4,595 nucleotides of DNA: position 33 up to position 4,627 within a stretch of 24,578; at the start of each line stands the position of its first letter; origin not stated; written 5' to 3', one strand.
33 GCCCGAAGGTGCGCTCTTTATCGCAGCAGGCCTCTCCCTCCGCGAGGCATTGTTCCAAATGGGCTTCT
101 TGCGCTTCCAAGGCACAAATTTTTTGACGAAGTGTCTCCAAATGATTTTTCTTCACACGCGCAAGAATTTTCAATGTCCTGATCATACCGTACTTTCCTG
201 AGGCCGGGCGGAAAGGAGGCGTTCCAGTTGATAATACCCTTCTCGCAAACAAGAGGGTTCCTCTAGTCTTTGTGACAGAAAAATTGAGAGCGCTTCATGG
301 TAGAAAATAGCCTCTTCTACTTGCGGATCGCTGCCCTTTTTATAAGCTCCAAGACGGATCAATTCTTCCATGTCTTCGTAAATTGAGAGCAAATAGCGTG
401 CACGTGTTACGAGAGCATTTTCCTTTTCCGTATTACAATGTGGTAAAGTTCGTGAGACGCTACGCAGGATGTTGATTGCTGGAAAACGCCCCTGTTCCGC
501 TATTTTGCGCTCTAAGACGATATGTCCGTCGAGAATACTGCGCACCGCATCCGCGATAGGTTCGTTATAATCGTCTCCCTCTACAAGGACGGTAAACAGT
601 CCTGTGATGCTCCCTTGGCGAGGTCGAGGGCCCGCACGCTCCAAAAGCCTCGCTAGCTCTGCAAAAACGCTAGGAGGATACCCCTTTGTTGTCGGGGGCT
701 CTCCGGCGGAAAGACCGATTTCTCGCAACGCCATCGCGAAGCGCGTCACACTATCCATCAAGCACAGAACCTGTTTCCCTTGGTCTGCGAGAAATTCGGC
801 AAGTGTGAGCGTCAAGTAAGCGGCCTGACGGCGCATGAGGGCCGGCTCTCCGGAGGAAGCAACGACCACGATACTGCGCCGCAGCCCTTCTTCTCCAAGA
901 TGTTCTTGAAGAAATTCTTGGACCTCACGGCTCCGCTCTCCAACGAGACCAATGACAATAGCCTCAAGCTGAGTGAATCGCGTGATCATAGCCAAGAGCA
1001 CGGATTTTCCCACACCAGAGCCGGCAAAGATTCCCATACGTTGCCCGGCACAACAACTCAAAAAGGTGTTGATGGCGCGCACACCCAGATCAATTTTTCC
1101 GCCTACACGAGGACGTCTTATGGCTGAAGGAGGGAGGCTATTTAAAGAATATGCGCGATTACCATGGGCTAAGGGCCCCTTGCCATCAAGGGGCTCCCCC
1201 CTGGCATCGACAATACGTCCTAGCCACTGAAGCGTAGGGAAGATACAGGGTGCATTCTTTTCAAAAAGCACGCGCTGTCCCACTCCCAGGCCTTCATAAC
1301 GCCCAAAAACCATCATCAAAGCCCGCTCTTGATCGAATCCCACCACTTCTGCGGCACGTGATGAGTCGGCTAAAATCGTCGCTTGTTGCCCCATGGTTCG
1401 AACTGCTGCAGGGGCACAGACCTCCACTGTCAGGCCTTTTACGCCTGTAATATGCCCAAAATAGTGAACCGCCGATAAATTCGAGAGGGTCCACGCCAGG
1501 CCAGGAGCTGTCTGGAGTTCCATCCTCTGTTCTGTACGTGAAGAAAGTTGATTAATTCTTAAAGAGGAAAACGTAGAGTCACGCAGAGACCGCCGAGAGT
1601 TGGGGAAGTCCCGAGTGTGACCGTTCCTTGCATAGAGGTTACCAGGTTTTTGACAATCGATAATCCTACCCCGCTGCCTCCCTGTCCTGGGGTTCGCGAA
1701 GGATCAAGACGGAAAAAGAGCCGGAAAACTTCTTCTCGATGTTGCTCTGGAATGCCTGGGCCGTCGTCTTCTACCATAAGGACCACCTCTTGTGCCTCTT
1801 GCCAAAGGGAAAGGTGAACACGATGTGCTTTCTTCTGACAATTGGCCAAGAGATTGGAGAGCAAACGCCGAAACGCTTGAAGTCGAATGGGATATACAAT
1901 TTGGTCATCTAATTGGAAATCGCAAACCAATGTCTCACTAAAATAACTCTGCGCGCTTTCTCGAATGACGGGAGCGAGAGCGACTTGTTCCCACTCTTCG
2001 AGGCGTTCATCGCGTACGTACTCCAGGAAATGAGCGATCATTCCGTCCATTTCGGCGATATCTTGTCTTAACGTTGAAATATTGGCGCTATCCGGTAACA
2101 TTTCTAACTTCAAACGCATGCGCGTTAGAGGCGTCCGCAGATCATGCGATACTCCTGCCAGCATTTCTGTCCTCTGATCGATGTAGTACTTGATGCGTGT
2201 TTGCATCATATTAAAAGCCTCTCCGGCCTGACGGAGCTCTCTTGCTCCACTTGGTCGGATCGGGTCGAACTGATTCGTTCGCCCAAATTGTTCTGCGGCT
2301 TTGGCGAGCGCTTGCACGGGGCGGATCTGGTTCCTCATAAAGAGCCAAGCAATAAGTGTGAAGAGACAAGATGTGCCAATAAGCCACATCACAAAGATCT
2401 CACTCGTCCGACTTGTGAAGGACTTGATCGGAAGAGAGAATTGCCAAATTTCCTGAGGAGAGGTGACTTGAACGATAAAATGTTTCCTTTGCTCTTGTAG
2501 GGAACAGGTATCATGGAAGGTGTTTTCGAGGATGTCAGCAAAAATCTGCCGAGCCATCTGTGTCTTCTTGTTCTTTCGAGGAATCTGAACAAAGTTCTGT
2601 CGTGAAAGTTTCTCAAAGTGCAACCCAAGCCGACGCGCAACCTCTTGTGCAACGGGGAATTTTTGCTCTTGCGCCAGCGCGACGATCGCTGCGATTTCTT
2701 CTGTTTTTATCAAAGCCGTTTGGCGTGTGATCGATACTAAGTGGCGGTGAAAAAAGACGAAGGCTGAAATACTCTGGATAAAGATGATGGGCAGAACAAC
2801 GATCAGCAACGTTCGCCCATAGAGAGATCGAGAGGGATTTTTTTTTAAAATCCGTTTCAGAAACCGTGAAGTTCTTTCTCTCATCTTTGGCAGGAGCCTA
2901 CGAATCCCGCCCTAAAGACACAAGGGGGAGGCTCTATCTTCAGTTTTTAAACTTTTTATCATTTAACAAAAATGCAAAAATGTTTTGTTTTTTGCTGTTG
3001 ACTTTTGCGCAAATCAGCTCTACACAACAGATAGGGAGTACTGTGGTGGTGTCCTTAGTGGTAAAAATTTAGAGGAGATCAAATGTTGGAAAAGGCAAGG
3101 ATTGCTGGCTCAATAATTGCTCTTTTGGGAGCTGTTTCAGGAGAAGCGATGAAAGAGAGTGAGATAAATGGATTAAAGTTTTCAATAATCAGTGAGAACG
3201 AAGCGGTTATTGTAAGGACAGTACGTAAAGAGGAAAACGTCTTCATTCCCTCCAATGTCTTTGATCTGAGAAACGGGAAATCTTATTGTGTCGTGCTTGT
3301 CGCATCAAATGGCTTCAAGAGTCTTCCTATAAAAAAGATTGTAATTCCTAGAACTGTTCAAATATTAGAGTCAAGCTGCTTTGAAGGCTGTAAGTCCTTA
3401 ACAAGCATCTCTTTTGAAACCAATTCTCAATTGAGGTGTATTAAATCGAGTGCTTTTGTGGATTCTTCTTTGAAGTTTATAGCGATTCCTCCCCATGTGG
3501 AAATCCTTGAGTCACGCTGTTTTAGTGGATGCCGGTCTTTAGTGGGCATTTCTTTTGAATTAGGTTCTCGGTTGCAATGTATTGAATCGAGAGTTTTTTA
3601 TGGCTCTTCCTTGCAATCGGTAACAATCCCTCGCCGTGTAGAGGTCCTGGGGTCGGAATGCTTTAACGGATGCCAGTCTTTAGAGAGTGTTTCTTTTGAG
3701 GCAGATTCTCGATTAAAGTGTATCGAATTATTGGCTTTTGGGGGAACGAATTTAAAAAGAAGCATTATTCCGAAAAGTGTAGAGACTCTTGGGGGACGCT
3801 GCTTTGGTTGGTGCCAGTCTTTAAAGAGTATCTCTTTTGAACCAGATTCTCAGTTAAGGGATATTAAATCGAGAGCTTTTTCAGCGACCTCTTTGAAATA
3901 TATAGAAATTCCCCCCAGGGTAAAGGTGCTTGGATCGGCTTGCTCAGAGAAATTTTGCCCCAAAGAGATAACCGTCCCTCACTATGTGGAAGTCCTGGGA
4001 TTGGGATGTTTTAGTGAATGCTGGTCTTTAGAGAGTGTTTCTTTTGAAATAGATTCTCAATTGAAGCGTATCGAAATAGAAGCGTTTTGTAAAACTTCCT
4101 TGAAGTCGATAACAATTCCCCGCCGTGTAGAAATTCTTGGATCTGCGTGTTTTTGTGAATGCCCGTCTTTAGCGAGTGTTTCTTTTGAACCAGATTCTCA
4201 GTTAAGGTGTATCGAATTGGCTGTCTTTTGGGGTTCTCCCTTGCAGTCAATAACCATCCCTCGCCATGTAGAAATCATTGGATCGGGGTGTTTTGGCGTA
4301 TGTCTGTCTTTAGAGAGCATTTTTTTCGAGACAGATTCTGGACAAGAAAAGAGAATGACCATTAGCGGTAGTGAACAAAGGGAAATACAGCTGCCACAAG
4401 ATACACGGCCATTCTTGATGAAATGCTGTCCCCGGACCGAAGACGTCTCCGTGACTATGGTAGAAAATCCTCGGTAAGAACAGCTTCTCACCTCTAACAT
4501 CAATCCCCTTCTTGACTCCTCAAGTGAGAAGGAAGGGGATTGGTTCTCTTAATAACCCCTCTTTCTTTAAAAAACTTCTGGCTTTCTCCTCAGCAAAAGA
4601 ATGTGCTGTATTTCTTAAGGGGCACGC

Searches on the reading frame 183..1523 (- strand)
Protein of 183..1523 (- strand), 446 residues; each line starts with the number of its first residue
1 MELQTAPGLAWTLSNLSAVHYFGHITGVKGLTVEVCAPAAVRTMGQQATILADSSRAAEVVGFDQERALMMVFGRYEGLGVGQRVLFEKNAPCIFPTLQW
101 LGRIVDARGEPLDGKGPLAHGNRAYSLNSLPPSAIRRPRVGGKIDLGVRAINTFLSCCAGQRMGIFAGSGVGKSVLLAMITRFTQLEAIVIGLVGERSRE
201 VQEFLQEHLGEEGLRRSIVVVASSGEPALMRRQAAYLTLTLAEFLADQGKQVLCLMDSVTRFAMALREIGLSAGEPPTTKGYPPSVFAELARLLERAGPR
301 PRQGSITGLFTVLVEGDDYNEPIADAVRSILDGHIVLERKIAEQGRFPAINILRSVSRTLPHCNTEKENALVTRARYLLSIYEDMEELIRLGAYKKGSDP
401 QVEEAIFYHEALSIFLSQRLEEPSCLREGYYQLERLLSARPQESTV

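Call 11: search_protein_families(library=pfam, proteins=[window:183-1523:-])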
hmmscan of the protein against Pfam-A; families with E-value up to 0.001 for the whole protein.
window:183-1523:- (446 aa): 3 families
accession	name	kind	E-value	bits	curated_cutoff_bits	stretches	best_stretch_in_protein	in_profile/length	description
PF00006.31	ATP-synt_ab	-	1.1e-84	283.8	29.5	1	147-357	1-213/213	ATP synthase alpha/beta family, nucleotide-binding domain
PF18269.6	T3SS_ATPase_C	-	2.1e-16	60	22.7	1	366-434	3-71/72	T3SS EscN ATPase C-terminal domain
PF02874.29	ATP-synt_ab_N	-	7.6e-05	23.6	20.9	1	25-87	1-67/69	ATP synthase alpha/beta family, beta-barrel domain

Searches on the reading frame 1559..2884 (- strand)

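Call 11: search_protein_families(library=pfam, proteins=[window:1559-2884:-])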
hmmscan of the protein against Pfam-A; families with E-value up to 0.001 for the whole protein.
window:1559-2884:- (441 aa): 4 families
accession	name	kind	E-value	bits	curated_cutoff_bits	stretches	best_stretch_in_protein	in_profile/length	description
PF02518.31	HATPase_c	-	4.7e-22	79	26.4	1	337-441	5-109/111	Histidine kinase-, DNA gyrase B-, and HSP90-like ATPase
PF00512.31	HisKA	-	9.1e-10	38.9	26.9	1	237-293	1-64/66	His Kinase A (phospho-acceptor) domain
PF00672.30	HAMP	-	1.1e-07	32.5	25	1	181-231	1-51/53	HAMP domain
PF13581.12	HATPase_c_2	-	0.00049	20.5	27.4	1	348-419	48-113/127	Histidine kinase-like ATPase domain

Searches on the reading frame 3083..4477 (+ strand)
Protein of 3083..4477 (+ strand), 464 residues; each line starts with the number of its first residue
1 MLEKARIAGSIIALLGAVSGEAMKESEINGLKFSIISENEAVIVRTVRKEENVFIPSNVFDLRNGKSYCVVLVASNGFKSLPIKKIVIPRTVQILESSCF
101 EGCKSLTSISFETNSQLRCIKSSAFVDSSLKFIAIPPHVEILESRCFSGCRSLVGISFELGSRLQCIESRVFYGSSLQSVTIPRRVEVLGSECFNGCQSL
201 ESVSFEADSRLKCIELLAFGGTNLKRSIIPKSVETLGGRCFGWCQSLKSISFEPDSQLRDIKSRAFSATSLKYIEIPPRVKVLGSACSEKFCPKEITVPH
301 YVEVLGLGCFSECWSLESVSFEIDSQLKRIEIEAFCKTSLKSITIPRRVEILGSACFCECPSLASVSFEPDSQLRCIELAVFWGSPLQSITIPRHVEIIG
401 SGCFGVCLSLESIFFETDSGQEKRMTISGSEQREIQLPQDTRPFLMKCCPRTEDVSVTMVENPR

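Call 11: search_protein_families(library=pfam, proteins=[window:3083-4477:+])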
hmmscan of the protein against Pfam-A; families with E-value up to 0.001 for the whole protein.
window:3083-4477:+ (464 aa): 1 family
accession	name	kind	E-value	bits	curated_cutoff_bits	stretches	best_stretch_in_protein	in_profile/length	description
PF13306.12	LRR_5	-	8.5e-104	342.9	27.7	5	75-201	5-127/127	BspA type Leucine rich repeat region (6 copies)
